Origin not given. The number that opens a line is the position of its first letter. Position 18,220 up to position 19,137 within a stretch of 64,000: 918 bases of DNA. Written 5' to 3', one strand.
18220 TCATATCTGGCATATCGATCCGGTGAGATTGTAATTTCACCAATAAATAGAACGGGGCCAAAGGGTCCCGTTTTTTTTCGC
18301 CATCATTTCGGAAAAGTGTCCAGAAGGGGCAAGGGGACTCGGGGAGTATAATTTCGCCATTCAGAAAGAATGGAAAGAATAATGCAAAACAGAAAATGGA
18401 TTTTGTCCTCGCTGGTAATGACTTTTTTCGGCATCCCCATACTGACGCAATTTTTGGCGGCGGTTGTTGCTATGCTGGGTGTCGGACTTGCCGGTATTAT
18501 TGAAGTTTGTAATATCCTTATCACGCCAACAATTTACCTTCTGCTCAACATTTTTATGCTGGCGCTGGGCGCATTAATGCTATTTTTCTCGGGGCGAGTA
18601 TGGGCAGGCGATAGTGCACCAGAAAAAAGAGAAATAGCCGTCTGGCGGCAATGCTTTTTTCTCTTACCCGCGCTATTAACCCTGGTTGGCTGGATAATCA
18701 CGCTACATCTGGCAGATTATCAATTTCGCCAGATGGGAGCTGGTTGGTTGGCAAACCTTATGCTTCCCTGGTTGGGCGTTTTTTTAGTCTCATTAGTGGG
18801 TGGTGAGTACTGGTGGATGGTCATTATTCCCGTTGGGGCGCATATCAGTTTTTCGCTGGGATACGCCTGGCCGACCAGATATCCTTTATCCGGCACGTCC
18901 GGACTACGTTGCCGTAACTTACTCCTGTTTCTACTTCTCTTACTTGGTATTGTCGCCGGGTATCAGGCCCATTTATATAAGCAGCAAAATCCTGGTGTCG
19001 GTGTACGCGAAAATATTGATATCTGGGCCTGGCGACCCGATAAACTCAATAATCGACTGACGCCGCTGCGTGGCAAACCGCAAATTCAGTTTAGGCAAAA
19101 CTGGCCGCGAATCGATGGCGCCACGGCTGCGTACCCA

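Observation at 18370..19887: Unusual fusion: ~200-residue polytopic membrane domain joined to a PstS-like periplasmic binding domain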

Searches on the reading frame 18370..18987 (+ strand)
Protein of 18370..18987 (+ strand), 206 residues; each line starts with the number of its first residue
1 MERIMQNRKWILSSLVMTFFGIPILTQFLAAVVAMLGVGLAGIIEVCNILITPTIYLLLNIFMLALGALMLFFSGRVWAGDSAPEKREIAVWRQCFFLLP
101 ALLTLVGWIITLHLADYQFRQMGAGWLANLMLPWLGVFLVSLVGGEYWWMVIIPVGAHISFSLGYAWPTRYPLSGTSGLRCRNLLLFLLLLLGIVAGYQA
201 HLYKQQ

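Call 39: search_protein_representatives(alignment_id=A2)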
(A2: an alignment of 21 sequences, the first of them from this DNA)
Query: 21 sequences, 198 profile positions. Proteins with E-value up to 0.001 (for the whole library): 164; up to 1e-10: 71; up to 1e-30: 15. The best 150 are listed.
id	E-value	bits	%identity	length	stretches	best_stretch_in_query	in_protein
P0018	8.5e-56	204.9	-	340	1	3-194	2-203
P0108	1.3e-48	181.4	-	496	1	3-197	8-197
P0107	2.2e-48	180.7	-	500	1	4-197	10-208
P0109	8.6e-47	175.5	-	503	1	3-197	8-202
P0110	4.5e-46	173.2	-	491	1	1-197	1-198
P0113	4.5e-46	173.2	-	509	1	8-197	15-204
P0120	3.3e-44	167.1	-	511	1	1-196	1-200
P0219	9.5e-44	165.6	-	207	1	6-197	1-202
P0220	1.6e-39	151.8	-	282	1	3-196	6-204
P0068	1.4e-38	148.7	-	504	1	1-195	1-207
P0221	2.4e-37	144.7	-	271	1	5-186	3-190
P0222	3.0e-36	141.1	-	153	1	15-170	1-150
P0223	1.0e-33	132.8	-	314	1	7-196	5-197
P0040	4.7e-33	130.7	-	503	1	4-195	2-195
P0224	1.0e-30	123.0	-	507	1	4-192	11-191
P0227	3.3e-26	108.3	-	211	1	1-193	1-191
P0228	1.3e-25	106.4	-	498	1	4-197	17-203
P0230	1.2e-23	100.0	-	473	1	4-197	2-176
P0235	1.9e-20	89.5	-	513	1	4-189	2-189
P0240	7.0e-16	74.6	-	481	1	1-194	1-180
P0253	7.4e-14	68.0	-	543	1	3-195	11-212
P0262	1.3e-12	63.9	-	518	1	52-196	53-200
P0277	8.6e-11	58.0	-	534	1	3-183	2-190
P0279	1.4e-10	57.3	-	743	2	52-117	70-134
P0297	1.2e-08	51.0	-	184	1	4-171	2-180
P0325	3.6e-06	42.9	-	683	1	94-196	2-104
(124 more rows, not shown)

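Call 41: find_encoding_contigs(protein=P0219, flank=5000, max_places=2)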
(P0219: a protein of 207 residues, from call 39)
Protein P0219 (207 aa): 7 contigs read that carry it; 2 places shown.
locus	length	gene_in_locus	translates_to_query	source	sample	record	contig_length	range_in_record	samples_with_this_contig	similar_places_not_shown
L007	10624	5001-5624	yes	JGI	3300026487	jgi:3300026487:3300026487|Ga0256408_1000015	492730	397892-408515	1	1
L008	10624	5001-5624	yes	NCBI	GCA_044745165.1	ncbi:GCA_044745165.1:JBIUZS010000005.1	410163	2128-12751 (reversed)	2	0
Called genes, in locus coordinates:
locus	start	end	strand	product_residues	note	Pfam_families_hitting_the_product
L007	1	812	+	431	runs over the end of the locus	PF00483:NTP_transferase, PF12804:NTP_transf_3 (weak), PF24894:Hexapep_GlmU, PF25084:LbH_EIF2B (faint), PF25247:LbH_GLGC (faint)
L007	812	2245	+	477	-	PF08323:Glyco_transf_5, PF13579:Glyco_trans_4_4 (weak), PF13439:Glyco_transf_4, PF00534:Glycos_transf_1, PF13692:Glyco_trans_1_4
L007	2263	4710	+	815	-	PF00343:Phosphorylase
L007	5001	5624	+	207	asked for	-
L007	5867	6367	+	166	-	-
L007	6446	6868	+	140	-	-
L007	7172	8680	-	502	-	PF01266:DAO, PF16901:DAO_C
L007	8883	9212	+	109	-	PF00581:Rhodanese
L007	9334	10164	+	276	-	PF12122:Rhomboid_N, PF01694:Rhomboid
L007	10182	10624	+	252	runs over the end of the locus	PF08220:HTH_DeoR, PF08279:HTH_11 (weak), PF00455:DeoRC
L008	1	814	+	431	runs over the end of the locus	PF00483:NTP_transferase, PF12804:NTP_transf_3 (weak), PF24894:Hexapep_GlmU, PF25084:LbH_EIF2B (faint), PF25247:LbH_GLGC (faint)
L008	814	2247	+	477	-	PF08323:Glyco_transf_5, PF13579:Glyco_trans_4_4 (weak), PF13439:Glyco_transf_4, PF00534:Glycos_transf_1, PF13692:Glyco_trans_1_4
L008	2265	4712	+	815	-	PF00343:Phosphorylase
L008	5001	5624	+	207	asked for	-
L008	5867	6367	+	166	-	-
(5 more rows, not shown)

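Call 42: find_encoding_contigs(protein=P0227, flank=5000, max_places=2)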
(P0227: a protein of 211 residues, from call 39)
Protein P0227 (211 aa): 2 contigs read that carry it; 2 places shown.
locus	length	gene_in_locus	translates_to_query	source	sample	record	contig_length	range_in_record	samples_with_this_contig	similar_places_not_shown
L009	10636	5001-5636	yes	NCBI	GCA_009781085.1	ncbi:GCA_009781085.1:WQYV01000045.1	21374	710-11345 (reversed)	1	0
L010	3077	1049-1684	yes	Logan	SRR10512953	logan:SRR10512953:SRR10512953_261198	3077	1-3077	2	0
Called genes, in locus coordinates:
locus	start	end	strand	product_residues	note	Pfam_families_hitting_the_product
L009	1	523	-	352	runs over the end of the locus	PF02881:SRP54_N, PF06414:Zeta_toxin (weak), PF00448:SRP54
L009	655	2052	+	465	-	PF00675:Peptidase_M16, PF05193:Peptidase_M16_C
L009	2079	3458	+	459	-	PF00675:Peptidase_M16, PF05193:Peptidase_M16_C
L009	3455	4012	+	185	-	PF03602:Cons_hypoth95, PF05175:MTS, PF13847:Methyltransf_31, PF13649:Methyltransf_25 (weak)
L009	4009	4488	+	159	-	PF01467:CTP_transf_like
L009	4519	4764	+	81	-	PF00037:Fer4 (faint), PF12838:Fer4_7 (weak)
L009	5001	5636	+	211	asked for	-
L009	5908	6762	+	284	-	PF06161:DUF975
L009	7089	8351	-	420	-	PF02321:OEP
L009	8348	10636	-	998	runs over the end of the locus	PF00873:ACR_tran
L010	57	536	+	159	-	PF01467:CTP_transf_like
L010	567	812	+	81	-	PF00037:Fer4 (faint), PF12838:Fer4_7 (weak)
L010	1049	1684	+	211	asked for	-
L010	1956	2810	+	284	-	PF06161:DUF975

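Call 43: find_encoding_contigs(protein=P0297, flank=5000, max_places=2)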
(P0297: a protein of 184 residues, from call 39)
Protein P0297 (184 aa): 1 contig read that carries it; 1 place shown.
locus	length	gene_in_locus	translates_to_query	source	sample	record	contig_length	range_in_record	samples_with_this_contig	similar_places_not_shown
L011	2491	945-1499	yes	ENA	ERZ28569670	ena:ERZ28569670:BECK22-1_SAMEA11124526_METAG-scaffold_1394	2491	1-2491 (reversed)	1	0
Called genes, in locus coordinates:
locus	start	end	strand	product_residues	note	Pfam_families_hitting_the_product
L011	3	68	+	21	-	?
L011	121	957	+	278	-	-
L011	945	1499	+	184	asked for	-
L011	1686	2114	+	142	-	-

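Call 45: predict_structure(alignment_id=A2)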
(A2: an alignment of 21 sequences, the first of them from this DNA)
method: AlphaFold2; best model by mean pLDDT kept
length: 206 residues; sequences in the alignment: 21
mean_pLDDT: 90.3   pTM: 0.86
mean pLDDT of the five models: 90.3, 89.0, 88.9, 88.8, 88.5
residues with pLDDT >= 90: 147; 70-90: 48; 50-70: 11; < 50: 0
segments of 3 or more residues with pLDDT < 50: none
pLDDT, mean of each block of 10 residues (from residue 1): 76 94 95 91 93 92 95 94 72 94 96 92 79 87 89 96 92 82 97 97 94
secondary structure, 60 per line:
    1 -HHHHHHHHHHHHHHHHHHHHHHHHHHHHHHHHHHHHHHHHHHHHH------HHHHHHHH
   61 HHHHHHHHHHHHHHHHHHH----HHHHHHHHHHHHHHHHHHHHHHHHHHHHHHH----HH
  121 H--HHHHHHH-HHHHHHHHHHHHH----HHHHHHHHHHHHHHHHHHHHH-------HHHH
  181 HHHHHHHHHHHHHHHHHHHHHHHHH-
elements in order: H2-46 H53-79 H84-114 H124-130 H132-144 H149-169 H177-205

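Call 51: fold_search(model_id=the predicted structure, library=afdb50)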
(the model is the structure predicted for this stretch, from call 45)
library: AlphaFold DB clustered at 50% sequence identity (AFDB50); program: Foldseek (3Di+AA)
matches with E <= 10: 125; with E <= 0.001: 21
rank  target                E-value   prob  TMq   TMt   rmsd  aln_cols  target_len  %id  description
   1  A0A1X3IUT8            2.2e-23  1.00  0.96  0.30   1.5       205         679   96  Putative periplasmic phosphate-binding protein [Escherichia coli TA447]
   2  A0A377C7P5            1.0e-21  1.00  0.95  0.73   1.1       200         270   91  Membrane protein ATP binding protein of ABC transporter [Escherichia coli]
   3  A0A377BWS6            1.2e-21  1.00  0.95  0.63   1.1       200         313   90  Membrane protein ATP binding protein of ABC transporter [Escherichia coli]
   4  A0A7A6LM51            1.8e-21  1.00  0.94  0.95   1.1       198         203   85  Phosphate ABC transporter substrate-binding protein (Fragment) [Escherichia coli]
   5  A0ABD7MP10            3.1e-21  1.00  0.94  0.46   1.3       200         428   89  Phosphate transport system substrate-binding protein [Shigella sonnei]
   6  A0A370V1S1            5.3e-21  1.00  0.95  0.51   1.2       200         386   89  Phosphate-binding protein PstS 1 [Escherichia marmotae]
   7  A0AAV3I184            6.6e-17  1.00  0.76  0.34   3.4       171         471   96  PBP superfamily domain protein [Escherichia coli 3.4880]
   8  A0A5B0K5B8            1.9e-10  1.00  0.88  0.37   1.8       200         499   38  PstS family phosphate ABC transporter substrate-binding protein
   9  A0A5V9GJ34            5.0e-10  1.00  0.82  0.35   3.0       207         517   35  PstS family phosphate ABC transporter substrate-binding protein [Salmonella enterica subsp. enterica serovar Wandsworth]
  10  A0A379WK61            8.0e-10  1.00  0.83  0.55   2.6       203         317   33  Phosphate-binding protein [Salmonella enterica I]
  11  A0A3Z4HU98            1.9e-09  1.00  0.84  0.36   2.2       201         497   33  PstS family phosphate ABC transporter substrate-binding protein [Salmonella enterica I]
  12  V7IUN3                2.2e-09  1.00  0.82  0.47   2.7       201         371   35  PBP domain-containing protein [Salmonella enterica subsp. enterica serovar Cubana str. 76814]
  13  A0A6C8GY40            1.8e-08  1.00  0.77  0.39   2.8       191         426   35  Putative periplasmic phosphate-binding protein [Salmonella enterica subsp. enterica serovar Uganda str. R8-3404]
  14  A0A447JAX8            5.4e-08  1.00  0.78  0.78   3.9       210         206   29  Periplasmic phosphate-binding protein [Salmonella enterica subsp. enterica serovar Daytona]
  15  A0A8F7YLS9            9.4e-08  1.00  0.80  0.34   3.0       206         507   33  PstS family phosphate ABC transporter substrate-binding protein [Salmonella enterica subsp. salamae]
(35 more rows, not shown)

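Call 59: list_cluster_members(proteins=[P0224, P0228, P0230, P0235, P0240, P0253, P0279, P0325, P0262, P0277])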
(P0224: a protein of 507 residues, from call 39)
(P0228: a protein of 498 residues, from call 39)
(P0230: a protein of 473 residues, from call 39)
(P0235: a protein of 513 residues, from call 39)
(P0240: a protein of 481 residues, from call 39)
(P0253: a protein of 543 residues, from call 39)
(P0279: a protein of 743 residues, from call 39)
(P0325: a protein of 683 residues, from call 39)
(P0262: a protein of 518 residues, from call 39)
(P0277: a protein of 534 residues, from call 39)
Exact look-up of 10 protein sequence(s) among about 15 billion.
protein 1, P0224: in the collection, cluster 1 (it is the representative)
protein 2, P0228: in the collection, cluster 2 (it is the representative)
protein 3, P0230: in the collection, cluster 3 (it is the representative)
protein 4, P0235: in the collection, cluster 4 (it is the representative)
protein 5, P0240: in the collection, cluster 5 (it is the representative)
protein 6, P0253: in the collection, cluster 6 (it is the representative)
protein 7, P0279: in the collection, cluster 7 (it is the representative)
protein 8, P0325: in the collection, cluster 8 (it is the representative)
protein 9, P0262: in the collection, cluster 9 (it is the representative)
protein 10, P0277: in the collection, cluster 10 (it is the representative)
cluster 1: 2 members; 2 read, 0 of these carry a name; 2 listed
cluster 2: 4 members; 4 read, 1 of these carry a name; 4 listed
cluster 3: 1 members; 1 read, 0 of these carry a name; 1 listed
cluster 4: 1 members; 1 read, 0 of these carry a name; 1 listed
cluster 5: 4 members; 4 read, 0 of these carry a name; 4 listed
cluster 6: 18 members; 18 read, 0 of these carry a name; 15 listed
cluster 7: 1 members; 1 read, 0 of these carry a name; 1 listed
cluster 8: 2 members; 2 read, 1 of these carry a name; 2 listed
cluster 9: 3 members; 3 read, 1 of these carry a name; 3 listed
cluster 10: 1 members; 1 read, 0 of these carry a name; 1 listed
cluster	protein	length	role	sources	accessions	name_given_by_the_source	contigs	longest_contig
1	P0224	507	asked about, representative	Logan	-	-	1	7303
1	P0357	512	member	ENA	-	-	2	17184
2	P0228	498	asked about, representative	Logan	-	-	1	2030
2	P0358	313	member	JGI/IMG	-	phosphate transport system substrate-binding protein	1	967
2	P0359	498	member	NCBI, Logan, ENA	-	-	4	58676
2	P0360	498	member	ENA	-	-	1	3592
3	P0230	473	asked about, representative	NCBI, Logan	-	-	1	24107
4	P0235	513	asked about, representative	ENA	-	-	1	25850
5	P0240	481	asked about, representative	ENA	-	-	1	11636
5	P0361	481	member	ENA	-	-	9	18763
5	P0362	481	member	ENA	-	-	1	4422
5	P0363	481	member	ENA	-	-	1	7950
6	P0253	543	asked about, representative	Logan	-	-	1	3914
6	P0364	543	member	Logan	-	-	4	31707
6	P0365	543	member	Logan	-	-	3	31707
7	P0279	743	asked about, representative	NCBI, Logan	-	-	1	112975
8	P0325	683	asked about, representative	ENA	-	-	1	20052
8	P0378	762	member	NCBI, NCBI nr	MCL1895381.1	MAG: substrate-binding domain-containing protein [Clostridiales bacterium] | substrate-binding domain-containing protein [Clostridiales bacterium]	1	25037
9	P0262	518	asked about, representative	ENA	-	-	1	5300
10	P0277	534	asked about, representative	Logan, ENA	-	-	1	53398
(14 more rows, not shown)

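Call 65: profile_search(protein=P0378)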
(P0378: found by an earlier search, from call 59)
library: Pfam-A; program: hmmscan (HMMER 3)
A. the first sequence (762 residues): domains with independent E <= 10: 5; with E <= 0.001: 1
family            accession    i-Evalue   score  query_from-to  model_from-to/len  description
PBP_like_2        PF12849.12    3.5e-23    83.1     232-471        14-266/267  PBP superfamily domain
SBP_bac_11        PF13531.11      0.013    15.8     266-482        34-226/227  Bacterial extracellular solute-binding protein
TauE              PF01925.25      0.018    15.1      97-173        13-81/237  Sulfite exporter TauE/SafE
LysR_substrate    PF03466.25      0.059    13.2     266-341        43-109/209  LysR substrate binding domain
TgpA_N            PF11992.13        0.7     9.3      39-170        18-118/333  TgpA N-terminal domain

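Call 66: profile_search(protein=P0279)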
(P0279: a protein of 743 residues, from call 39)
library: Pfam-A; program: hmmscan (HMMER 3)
A. the first sequence (743 residues): domains with independent E <= 10: 6; with E <= 0.001: 1
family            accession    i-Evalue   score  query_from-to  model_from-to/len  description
PBP_like_2        PF12849.12    1.8e-21    77.5     475-700        23-263/267  PBP superfamily domain
SBP_bac_11        PF13531.11     0.0022    18.3     510-714        47-226/227  Bacterial extracellular solute-binding protein
DUF3995           PF13160.11       0.04    14.8     361-399         9-48/124  Protein of unknown function (DUF3995)
SBP_bac_6         PF13343.11      0.044    13.7     635-723       150-225/245  Bacterial extracellular solute-binding protein
PCuAC             PF04314.18      0.098    13.0     214-274        11-69/109  Copper chaperone PCu(A)C
Acb2_Tad1_hairpin PF24729.2         1.6     9.4     186-226        14-54/58  Acb2/Tad1, hairpin domain

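Call 79: search_protein_families(proteins=[L007:5867-6364:+], library=ncbifam, max_evalue=0.01)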
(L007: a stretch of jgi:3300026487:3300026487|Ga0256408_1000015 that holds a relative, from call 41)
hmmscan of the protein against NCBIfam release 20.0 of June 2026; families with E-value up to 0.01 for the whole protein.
L007:5867-6364:+ (166 aa): 0 families

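Call 99: profile_search(alignment_id=A2)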
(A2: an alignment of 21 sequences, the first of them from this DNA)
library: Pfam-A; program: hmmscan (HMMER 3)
A. the first sequence (206 residues): domains with independent E <= 10: 2; with E <= 0.001: 0
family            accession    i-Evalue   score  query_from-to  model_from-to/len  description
Tetraspanin       PF00335.26      0.031    14.4      55-112         4-59/225  Tetraspanin family
TssN              PF17555.7         6.9     6.4      29-127        38-125/274  Type VI secretion system, TssN
B. every sequence of the alignment scanned on its own (21 sequences): families by number of members that match
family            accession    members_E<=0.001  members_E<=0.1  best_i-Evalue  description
Tetraspanin       PF00335.26                 0               1        3.1e-02  Tetraspanin family
MatE              PF01554.23                 0               1        4.0e-02  MatE
Ceramidase        PF05875.18                 0               1        8.9e-02  Ceramidase

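Call 104: search_protein_families(proteins=[window:18370-18987:+], library=ncbifam, max_evalue=0.01)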
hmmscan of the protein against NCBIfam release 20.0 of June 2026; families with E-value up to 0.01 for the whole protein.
window:18370-18987:+ (206 aa): 0 families
